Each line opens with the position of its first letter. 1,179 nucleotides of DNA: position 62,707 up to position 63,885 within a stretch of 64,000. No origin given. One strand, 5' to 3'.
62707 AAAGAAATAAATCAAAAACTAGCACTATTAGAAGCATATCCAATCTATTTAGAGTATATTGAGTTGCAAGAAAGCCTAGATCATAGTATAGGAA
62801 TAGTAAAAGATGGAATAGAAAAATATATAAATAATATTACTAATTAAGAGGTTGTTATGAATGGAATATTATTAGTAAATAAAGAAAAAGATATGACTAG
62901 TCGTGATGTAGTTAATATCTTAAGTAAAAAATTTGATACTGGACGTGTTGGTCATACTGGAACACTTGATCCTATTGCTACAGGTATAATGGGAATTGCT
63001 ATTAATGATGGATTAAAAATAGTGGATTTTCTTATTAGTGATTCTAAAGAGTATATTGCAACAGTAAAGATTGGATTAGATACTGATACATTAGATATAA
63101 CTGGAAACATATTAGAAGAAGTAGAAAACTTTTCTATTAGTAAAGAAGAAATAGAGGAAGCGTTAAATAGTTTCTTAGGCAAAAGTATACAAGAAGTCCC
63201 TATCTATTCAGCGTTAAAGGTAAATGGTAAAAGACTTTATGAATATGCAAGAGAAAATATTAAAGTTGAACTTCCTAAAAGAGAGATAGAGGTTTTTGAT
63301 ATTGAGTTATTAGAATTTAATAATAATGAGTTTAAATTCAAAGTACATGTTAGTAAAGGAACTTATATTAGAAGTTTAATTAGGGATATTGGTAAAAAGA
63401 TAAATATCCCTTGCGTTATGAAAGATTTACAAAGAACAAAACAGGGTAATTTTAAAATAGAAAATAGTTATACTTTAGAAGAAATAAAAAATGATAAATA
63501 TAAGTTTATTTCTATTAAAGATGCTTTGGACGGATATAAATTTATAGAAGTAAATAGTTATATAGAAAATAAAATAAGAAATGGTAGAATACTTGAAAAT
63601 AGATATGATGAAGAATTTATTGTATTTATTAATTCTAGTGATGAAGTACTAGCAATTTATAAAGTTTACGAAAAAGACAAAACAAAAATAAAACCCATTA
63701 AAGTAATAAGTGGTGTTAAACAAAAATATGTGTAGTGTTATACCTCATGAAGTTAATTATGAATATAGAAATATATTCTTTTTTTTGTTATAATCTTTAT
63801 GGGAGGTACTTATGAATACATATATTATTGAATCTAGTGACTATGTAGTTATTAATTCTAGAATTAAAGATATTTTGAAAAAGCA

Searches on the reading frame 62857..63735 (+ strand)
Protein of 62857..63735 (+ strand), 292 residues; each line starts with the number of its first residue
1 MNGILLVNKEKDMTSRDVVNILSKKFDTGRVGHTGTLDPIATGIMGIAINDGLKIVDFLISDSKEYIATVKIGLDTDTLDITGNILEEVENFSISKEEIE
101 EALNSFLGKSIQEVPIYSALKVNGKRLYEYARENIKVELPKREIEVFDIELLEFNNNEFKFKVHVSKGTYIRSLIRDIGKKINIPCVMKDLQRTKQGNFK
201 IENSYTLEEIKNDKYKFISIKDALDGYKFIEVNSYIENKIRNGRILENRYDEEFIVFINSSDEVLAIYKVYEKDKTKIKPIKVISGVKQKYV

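Call 80: search_protein_families(library=pfam, proteins=[window:62857-63735:+], max_evalue=0.00001)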
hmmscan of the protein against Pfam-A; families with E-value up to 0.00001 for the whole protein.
window:62857-63735:+ (292 aa): 2 families
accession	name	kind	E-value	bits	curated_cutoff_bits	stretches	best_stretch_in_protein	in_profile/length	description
PF01509.24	TruB_N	-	7.6e-51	172.8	27.3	1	25-171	3-149/149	TruB family pseudouridylate synthase (N terminal domain)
PF16198.10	TruB_C_2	-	1.8e-07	31.6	29.3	1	172-215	1-44/66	tRNA pseudouridylate synthase B C-terminal domain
